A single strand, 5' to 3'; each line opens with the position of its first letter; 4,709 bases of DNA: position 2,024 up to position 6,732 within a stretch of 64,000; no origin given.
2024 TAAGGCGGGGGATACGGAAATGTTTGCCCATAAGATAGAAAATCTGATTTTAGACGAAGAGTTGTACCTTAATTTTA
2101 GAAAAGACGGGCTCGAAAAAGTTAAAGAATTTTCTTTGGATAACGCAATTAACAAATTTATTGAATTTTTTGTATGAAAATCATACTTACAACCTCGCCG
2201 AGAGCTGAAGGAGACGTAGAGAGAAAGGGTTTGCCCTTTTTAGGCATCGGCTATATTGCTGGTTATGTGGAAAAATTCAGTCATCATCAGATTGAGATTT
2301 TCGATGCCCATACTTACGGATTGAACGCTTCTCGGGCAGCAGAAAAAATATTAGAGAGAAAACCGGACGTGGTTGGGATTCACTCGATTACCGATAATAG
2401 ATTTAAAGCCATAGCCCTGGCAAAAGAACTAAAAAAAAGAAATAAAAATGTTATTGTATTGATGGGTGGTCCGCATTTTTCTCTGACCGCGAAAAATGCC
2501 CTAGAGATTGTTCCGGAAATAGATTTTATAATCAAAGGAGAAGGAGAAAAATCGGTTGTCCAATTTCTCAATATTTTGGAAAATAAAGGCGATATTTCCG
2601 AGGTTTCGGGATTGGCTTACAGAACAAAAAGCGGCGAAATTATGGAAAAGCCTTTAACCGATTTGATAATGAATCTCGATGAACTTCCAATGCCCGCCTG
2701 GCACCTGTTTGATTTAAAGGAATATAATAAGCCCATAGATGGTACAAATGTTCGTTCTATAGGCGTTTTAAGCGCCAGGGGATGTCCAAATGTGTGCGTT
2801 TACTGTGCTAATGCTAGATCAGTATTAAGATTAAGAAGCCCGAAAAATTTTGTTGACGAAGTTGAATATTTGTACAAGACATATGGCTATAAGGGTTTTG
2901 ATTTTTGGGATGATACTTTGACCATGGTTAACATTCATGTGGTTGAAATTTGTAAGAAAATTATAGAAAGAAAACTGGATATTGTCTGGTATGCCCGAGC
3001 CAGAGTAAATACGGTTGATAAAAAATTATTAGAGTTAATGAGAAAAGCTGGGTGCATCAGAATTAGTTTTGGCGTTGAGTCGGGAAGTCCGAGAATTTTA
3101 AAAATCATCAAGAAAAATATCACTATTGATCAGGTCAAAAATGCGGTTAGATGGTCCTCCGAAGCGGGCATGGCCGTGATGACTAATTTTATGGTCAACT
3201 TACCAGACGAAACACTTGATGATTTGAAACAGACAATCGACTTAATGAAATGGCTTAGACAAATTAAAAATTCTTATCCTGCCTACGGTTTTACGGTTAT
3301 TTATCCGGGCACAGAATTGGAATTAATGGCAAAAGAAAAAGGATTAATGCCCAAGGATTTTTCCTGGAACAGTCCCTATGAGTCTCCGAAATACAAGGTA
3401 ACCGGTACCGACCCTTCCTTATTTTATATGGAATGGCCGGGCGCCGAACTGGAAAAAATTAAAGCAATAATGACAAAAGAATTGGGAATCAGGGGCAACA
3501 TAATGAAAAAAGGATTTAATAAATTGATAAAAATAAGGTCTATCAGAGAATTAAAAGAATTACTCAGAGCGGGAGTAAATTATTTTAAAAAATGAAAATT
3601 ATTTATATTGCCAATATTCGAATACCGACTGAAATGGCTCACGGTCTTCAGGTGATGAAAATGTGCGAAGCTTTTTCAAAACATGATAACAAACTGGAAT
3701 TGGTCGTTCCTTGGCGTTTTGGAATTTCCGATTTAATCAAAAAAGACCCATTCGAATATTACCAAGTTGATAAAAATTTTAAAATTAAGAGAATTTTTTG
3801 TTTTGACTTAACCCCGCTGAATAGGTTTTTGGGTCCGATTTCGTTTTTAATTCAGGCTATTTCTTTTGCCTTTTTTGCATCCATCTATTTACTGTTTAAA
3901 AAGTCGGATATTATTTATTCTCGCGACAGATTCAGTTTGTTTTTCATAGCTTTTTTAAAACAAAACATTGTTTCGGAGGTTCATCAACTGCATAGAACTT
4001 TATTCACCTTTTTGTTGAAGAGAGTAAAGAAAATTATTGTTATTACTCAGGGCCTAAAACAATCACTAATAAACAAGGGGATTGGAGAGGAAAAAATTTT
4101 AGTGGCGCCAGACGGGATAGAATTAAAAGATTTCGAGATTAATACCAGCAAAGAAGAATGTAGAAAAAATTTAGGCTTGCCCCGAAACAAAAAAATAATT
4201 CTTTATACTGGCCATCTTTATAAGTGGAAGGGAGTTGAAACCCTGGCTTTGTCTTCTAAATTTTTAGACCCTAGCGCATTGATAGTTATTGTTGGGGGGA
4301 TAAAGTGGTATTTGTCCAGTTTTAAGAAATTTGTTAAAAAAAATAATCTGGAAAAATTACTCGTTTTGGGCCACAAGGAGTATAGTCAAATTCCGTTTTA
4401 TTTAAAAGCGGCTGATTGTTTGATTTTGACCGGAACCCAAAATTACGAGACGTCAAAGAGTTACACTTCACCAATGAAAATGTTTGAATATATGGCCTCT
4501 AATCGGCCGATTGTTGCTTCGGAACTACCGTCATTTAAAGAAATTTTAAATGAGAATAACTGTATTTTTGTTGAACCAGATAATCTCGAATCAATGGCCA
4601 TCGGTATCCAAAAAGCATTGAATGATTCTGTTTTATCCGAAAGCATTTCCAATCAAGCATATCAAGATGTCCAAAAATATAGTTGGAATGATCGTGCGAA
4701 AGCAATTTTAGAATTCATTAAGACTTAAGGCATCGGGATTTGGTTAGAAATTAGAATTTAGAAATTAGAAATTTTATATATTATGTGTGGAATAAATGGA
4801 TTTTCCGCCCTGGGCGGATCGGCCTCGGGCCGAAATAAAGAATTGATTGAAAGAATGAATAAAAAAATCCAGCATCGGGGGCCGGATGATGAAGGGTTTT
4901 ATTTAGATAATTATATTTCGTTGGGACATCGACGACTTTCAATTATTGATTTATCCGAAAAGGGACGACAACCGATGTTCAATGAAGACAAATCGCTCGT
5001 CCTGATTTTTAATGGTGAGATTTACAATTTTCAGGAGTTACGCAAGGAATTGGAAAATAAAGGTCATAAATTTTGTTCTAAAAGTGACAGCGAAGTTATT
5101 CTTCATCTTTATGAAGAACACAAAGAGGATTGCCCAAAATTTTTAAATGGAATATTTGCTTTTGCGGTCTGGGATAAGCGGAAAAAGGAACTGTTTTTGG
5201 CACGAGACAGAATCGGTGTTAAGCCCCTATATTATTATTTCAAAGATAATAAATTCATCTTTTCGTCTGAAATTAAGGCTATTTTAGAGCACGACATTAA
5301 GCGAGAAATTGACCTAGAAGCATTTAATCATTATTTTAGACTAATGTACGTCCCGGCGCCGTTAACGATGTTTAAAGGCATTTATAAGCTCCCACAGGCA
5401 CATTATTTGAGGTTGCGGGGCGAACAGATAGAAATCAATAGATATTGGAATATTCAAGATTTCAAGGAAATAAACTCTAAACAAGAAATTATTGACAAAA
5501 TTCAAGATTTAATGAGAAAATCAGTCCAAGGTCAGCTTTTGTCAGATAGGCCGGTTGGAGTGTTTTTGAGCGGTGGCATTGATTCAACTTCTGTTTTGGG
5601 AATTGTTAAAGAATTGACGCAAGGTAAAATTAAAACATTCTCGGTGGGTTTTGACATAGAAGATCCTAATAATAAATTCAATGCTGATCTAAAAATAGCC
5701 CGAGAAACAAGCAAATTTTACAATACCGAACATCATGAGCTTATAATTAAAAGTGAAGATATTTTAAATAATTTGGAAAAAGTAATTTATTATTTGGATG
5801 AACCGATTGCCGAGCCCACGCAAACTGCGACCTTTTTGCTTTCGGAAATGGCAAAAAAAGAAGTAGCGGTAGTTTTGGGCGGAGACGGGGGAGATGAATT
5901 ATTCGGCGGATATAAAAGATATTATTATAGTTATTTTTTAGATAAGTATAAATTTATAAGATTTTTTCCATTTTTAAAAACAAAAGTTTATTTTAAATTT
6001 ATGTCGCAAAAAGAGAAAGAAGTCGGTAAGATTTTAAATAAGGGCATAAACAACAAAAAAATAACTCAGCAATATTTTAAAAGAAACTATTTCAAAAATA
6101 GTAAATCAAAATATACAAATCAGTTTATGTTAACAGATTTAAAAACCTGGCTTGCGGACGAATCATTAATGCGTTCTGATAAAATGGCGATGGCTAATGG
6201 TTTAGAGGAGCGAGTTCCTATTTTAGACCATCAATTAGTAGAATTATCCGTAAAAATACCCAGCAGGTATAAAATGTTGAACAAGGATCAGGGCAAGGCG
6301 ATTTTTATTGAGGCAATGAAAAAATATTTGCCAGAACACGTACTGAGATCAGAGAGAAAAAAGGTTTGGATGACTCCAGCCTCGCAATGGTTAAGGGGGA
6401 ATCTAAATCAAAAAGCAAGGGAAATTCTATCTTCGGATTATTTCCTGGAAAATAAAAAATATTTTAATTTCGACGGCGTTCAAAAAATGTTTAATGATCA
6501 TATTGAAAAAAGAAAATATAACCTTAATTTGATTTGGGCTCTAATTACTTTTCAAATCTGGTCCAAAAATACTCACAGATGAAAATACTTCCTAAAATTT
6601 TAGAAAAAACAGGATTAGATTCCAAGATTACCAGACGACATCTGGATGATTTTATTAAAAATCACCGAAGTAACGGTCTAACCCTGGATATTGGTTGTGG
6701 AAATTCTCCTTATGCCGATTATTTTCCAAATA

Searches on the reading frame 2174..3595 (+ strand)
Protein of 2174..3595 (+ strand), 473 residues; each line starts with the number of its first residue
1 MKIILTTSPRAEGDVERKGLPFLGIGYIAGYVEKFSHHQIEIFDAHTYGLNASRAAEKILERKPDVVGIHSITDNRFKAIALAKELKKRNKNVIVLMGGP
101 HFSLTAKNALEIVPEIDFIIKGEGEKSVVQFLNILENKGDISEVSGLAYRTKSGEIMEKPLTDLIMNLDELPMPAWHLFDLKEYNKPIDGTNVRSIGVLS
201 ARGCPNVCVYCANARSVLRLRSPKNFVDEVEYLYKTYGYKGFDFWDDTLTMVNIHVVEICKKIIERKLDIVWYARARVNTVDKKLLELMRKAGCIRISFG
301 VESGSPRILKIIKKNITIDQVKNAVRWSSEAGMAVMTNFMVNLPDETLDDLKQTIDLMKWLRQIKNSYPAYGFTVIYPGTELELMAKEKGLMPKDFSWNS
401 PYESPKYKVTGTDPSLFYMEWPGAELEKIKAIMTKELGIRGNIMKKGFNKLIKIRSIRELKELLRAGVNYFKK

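Call 62: search_protein_families(library=pfam, proteins=[window:2174-3595:+])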
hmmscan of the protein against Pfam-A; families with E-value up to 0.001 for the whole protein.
window:2174-3595:+ (473 aa): 2 families
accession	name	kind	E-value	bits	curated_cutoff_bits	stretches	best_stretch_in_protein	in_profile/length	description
PF04055.27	Radical_SAM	-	9.9e-26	91.3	29.5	1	201-357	4-165/166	Radical SAM superfamily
PF02310.24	B12-binding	-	3.4e-17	62.8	32.1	1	23-130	15-119/121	B12 binding domain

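Call 64: search_protein_families(library=ncbifam, proteins=[window:2174-3595:+], max_evalue=0.00001)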
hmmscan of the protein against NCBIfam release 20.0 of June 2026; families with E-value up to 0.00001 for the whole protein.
window:2174-3595:+ (473 aa): 26 families (the best 25 are shown)
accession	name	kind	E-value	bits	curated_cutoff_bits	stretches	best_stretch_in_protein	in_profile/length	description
TIGR02026.1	BchE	equivalog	5e-64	217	481.35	1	11-361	11-366/497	magnesium-protoporphyrin IX monomethyl ester anaerobic oxidative cyclase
NF050148.1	rSAM_ApyD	equivalog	8.1e-59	199.6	750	1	53-359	64-364/645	RiPP biosynthesis radical SAM protein ApyD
TIGR03471.1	HpnJ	equivalog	4.5e-49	167.6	577.6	1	65-472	70-465/472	hopanoid biosynthesis associated radical SAM protein HpnJ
TIGR04385.1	B12_rSAM_cofa1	equivalog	2.5e-48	165.4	450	1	9-395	8-403/438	B12 lower ligand biosynthesis radical SAM protein BzaD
TIGR03975.1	rSAM_ocin_1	subfamily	1.1e-43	149.7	281.85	1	54-364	119-433/606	RiPP maturation radical SAM C-methyltransferase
TIGR04072.2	rSAM_ladder_B12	equivalog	1.4e-36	126.1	360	1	23-401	19-387/443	lipid biosynthesis B12-binding/radical SAM protein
NF038361.1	rSAM_Sden_1168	equivalog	3.8e-36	124.8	575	1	46-359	123-449/560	Sden_1168 family B12-binding radical SAM P-methyltransferase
TIGR04479.1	bcpD_PhpK_rSAM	subfamily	3.6e-32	111.4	600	1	15-359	65-407/504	PhpK family radical SAM P-methyltransferase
TIGR04013.1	B12_SAM_MJ_1487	hypoth_equivalog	8.5e-30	103.8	251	1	52-387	31-358/382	TIGR04013 family B12-binding domain/radical SAM domain-containing protein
TIGR04014.1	B12_SAM_MJ_0865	equivalog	2.9e-26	92.2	360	1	83-360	61-335/434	methyl-coenzyme M reductase glutamine C-methyltransferase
TIGR04367.1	HpnR_B12_rSAM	equivalog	6.6e-25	87.6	650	1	23-382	23-369/490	hopanoid C-3 methylase HpnR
NF033070.1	rSAM_AprD4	equivalog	1.1e-22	80.6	500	1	167-392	169-396/456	AprD4 family radical SAM diol-dehydratase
NF045585.1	rSAM_slr0320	equivalog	2.5e-21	75.8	775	1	84-397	130-448/511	photosystem II high light acclimation radical SAM protein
NF033712.0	B12_rSAM_KedN5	subfamily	2.7e-21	75.4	700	1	23-353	18-362/624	KedN5 family methylcobalamin-dependent radical SAM C-methyltransferase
NF040542.1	rSAM_RCCLKC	equivalog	5.1e-20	72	450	1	36-356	27-345/423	arsinothricin biosynthesis radical SAM protein ArsL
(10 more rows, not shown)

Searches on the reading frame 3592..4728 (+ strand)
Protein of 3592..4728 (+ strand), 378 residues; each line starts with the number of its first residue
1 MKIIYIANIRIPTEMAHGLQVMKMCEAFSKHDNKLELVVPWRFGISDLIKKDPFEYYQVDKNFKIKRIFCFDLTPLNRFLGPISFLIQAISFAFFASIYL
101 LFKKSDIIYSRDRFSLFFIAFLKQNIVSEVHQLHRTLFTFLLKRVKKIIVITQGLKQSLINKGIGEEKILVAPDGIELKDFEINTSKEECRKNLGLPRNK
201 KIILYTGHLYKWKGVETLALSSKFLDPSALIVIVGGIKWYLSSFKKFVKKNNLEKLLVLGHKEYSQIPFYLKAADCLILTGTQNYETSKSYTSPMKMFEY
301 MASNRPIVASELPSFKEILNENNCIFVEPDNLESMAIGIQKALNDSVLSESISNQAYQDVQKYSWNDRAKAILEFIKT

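Call 6: search_protein_families(library=pfam, proteins=[window:3592-4728:+])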
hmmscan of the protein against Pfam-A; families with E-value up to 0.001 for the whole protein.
window:3592-4728:+ (378 aa): 4 families
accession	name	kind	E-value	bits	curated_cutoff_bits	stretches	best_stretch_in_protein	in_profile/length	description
PF00534.26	Glycos_transf_1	-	1.7e-20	73.7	26.4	1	187-358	2-171/172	Glycosyl transferases group 1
PF13692.12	Glyco_trans_1_4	-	4.5e-15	56.6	27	1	201-345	2-142/142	Glycosyl transferases group 1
PF13524.12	Glyco_trans_1_2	-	1.7e-06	28.5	25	1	264-374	37-144/144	Glycosyl transferase-like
PF13439.12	Glyco_transf_4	-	4.4e-05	24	28.5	1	89-178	55-168/170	Glycosyltransferase Family 4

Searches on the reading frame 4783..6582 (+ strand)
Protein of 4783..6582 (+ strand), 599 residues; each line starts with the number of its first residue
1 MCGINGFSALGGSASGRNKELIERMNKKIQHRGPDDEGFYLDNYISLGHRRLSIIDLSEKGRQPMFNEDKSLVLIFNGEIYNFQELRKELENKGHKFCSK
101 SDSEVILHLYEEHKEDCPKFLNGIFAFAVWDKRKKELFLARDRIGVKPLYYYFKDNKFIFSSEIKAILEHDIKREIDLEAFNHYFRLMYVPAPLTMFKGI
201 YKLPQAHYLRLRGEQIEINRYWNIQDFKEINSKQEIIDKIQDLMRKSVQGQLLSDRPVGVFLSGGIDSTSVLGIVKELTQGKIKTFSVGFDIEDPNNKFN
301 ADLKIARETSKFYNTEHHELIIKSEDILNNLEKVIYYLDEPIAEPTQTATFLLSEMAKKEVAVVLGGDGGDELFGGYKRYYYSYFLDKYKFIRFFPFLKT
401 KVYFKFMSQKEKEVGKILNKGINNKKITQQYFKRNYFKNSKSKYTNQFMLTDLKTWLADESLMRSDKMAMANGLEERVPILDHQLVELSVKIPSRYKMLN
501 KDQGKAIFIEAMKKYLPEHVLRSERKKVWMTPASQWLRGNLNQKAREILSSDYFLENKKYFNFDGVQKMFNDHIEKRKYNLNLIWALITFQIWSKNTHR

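Call 6: search_protein_families(library=pfam, proteins=[window:4783-6582:+])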
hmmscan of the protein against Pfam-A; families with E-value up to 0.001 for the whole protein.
window:4783-6582:+ (599 aa): 4 families
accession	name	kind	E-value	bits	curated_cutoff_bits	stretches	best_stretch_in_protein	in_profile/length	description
PF00733.27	Asn_synthase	-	6.5e-84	283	21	1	240-594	2-353/354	Asparagine synthase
PF13537.11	GATase_7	-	1.2e-50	171.1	25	1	49-168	1-122/123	Glutamine amidotransferase domain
PF13522.11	GATase_6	-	7.6e-45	152.6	27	1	34-163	1-130/130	Glutamine amidotransferase domain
PF12481.13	DUF3700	-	0.00029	20.8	27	1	119-167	127-176/228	Aluminium induced protein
